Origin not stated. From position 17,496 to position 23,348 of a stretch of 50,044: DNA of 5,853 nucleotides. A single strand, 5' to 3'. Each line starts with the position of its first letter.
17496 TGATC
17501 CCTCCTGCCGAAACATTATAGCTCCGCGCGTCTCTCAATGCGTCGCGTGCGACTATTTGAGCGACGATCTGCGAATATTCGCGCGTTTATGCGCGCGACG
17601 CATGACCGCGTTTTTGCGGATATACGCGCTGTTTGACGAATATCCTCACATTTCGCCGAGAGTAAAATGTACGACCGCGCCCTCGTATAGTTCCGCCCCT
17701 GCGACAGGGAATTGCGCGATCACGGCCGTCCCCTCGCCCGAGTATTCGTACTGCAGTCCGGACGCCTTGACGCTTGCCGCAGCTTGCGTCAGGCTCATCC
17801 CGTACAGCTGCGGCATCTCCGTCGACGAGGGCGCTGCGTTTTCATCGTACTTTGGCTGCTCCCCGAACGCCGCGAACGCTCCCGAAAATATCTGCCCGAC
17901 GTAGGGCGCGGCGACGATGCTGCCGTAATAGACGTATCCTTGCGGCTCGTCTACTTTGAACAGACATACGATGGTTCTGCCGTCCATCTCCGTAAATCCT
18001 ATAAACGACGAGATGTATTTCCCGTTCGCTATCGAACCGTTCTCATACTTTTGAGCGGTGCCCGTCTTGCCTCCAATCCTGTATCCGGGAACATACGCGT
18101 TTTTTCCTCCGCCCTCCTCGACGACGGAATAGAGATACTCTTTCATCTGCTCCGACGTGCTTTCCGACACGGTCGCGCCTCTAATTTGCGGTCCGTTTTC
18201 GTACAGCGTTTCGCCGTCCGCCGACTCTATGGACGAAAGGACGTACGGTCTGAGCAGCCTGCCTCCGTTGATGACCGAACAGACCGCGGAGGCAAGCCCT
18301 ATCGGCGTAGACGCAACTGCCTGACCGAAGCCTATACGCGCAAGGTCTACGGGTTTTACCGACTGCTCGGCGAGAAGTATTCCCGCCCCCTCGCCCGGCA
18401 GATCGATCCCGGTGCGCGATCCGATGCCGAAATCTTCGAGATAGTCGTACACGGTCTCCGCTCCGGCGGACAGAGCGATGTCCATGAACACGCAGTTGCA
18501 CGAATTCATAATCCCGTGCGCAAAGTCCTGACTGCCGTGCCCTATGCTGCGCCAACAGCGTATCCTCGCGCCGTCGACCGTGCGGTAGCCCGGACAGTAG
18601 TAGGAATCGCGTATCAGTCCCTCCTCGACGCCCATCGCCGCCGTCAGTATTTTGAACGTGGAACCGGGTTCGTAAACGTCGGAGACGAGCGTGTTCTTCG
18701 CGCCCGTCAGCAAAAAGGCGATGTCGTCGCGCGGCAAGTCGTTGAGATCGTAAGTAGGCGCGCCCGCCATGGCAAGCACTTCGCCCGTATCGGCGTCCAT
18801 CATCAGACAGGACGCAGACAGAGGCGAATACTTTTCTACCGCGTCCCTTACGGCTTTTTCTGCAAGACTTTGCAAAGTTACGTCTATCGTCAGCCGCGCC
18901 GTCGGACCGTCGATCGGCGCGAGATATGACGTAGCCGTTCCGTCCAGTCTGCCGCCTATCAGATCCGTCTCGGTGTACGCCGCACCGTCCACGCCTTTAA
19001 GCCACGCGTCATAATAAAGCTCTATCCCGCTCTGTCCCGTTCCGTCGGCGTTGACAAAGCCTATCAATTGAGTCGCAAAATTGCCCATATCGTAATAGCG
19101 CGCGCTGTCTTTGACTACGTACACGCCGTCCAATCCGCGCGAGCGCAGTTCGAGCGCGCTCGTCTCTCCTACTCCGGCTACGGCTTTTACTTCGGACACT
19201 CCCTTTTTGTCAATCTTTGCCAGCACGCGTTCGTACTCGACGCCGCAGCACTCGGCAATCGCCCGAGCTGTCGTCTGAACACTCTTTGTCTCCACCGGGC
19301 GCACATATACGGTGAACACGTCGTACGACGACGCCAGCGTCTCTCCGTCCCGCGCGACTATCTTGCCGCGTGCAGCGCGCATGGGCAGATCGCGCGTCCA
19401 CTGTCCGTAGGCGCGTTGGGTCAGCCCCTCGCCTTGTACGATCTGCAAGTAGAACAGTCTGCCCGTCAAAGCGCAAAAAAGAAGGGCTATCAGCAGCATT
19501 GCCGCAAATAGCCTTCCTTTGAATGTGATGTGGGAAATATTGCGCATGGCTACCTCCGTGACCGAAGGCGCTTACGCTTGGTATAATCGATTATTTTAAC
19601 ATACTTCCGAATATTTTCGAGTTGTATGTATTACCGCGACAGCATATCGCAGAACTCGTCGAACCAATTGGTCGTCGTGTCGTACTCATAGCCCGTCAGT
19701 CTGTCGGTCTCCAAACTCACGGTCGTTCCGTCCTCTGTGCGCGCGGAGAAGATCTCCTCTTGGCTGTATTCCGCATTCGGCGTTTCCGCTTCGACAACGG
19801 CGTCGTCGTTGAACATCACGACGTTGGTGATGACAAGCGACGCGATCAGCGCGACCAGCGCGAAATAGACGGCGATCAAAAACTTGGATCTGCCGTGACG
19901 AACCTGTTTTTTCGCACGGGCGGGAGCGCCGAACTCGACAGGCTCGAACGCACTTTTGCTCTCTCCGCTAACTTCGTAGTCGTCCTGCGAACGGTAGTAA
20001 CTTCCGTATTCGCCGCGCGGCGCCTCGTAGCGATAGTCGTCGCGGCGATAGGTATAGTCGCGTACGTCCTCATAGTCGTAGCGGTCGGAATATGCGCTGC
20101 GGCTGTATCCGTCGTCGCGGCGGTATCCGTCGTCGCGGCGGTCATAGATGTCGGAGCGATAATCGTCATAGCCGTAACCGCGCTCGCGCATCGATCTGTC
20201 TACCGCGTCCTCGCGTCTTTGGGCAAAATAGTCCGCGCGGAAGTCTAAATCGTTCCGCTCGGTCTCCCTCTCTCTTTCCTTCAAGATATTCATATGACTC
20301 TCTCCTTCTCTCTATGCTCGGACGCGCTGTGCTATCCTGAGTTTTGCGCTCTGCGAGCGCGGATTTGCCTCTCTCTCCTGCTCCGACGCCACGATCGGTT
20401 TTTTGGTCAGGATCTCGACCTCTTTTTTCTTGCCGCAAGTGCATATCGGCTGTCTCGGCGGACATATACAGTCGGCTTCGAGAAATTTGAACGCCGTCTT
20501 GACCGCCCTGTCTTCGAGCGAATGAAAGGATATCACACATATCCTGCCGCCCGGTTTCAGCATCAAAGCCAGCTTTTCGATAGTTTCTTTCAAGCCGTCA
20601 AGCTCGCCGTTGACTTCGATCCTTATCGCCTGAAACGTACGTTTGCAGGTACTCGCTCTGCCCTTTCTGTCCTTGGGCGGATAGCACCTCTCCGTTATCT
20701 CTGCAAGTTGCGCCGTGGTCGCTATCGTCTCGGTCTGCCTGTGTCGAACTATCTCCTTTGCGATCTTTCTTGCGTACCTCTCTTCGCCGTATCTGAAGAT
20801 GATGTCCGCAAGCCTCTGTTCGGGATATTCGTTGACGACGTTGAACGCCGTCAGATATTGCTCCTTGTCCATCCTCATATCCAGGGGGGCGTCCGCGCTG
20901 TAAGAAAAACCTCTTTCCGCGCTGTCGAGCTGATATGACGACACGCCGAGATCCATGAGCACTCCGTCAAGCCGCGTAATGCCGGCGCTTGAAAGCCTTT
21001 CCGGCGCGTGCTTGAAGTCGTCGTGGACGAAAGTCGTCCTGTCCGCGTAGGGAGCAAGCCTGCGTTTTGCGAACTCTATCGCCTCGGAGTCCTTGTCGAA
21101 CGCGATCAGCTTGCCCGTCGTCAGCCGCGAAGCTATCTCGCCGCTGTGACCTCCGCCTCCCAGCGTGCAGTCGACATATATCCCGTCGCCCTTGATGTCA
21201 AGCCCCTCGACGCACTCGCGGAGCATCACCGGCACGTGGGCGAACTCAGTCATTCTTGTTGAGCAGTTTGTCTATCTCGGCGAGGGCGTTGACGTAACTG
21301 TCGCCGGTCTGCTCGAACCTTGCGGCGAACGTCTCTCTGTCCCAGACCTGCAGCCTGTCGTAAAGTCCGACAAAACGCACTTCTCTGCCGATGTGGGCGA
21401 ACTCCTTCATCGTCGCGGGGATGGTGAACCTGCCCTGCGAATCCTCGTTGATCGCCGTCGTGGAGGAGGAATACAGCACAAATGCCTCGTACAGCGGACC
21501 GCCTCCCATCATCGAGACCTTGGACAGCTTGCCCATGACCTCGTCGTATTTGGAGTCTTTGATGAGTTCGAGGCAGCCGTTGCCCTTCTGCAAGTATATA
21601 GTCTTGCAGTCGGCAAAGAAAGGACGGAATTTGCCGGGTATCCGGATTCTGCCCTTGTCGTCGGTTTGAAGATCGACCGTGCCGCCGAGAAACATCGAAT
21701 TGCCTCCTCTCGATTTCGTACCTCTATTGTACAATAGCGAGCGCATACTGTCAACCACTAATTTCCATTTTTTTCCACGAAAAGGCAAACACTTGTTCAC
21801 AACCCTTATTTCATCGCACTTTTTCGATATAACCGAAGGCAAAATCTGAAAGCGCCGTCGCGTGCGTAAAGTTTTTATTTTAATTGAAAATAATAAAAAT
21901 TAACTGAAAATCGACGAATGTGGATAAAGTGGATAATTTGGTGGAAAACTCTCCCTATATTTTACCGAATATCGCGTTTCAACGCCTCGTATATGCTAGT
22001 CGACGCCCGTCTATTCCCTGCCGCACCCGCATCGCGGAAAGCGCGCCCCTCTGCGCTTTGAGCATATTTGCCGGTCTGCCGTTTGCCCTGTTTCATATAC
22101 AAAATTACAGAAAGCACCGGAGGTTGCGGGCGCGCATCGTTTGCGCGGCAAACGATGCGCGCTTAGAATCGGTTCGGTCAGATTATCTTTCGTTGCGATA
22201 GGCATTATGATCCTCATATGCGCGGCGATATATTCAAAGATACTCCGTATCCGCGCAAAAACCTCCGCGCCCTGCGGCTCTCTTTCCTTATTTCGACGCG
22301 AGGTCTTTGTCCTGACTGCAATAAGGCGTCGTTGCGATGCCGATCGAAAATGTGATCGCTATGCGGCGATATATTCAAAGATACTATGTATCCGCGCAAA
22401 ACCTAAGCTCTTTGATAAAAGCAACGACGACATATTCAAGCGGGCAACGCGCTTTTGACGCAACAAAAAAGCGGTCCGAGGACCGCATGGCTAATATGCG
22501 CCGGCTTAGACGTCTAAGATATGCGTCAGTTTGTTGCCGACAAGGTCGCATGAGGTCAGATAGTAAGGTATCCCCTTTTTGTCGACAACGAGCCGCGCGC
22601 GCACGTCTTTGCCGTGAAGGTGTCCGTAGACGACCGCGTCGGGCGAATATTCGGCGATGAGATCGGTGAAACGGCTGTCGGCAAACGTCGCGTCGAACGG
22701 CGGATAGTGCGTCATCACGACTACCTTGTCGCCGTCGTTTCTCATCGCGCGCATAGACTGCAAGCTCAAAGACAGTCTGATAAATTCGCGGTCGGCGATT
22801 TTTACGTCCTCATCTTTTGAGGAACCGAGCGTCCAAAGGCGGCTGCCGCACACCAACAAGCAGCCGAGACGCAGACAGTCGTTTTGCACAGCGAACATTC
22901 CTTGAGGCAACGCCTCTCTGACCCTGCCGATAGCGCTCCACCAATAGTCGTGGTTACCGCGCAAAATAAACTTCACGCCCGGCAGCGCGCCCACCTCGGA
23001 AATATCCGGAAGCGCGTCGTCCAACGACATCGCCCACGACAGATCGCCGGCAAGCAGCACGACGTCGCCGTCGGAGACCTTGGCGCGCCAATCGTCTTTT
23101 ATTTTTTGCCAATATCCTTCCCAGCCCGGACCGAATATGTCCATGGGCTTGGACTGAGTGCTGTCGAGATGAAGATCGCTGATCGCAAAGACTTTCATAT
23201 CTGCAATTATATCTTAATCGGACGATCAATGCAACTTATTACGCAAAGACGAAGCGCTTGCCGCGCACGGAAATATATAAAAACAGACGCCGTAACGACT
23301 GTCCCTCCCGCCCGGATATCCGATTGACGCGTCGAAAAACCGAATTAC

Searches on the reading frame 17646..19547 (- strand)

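Call 73: search_protein_families(library=pfam, proteins=[window:17646-19547:-], max_evalue=0.00001)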
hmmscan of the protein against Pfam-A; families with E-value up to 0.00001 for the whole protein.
window:17646-19547:- (633 aa): 3 families
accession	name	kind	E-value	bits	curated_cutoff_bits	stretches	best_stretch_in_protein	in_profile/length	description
PF00905.27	Transpeptidase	-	4.1e-68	230.2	22.1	1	246-554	2-298/299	Penicillin binding protein transpeptidase domain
PF03717.20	PBP_dimer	-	3.6e-16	60.5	24.4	1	57-197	3-172/180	Penicillin-binding Protein dimerisation domain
PF03793.24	PASTA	-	1.4e-09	38.2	23.2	1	577-631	2-63/64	PASTA domain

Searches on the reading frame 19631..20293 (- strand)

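Call 73: search_protein_families(library=pfam, proteins=[window:19631-20293:-], max_evalue=0.00001)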
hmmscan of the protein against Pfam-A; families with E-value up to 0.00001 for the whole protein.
window:19631-20293:- (220 aa): 0 families

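Call 95: search_protein_families(library=pfam, proteins=[window:19631-20293:-], max_evalue=0.001)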
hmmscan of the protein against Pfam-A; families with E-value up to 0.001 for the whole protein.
window:19631-20293:- (220 aa): 1 family
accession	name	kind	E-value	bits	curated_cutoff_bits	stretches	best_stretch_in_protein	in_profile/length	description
PF19779.4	DUF6264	-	0.00081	20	31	0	129-168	143-182/183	Family of unknown function (DUF6264)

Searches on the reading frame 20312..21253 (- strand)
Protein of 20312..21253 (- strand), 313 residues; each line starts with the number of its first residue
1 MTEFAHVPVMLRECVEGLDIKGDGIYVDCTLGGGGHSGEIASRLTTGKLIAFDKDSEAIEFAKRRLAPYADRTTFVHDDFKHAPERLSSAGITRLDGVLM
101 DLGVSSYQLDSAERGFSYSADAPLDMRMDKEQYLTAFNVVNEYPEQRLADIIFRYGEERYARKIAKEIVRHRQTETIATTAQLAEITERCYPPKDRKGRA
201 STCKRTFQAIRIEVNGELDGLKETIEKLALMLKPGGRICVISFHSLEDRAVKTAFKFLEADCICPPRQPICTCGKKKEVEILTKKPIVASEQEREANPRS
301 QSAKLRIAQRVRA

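Call 73: search_protein_families(library=pfam, proteins=[window:20312-21253:-], max_evalue=0.00001)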
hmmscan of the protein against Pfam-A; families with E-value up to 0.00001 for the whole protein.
window:20312-21253:- (313 aa): 1 family
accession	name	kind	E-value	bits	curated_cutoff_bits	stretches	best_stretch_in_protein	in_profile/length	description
PF01795.25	Methyltransf_5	-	3.5e-122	408.2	27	1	3-310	1-308/309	MraW methylase family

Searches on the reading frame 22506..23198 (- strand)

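Call 73: search_protein_families(library=pfam, proteins=[window:22506-23198:-], max_evalue=0.00001)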
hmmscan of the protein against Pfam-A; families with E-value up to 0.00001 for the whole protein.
window:22506-23198:- (230 aa): 2 families
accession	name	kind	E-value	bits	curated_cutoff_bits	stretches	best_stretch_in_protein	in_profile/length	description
PF00149.33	Metallophos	-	3.2e-16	60.8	21.5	1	1-196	1-190/191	Calcineurin-like phosphoesterase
PF12850.12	Metallophos_2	-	3e-07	31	27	1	1-201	1-123/154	Calcineurin-like phosphoesterase superfamily domain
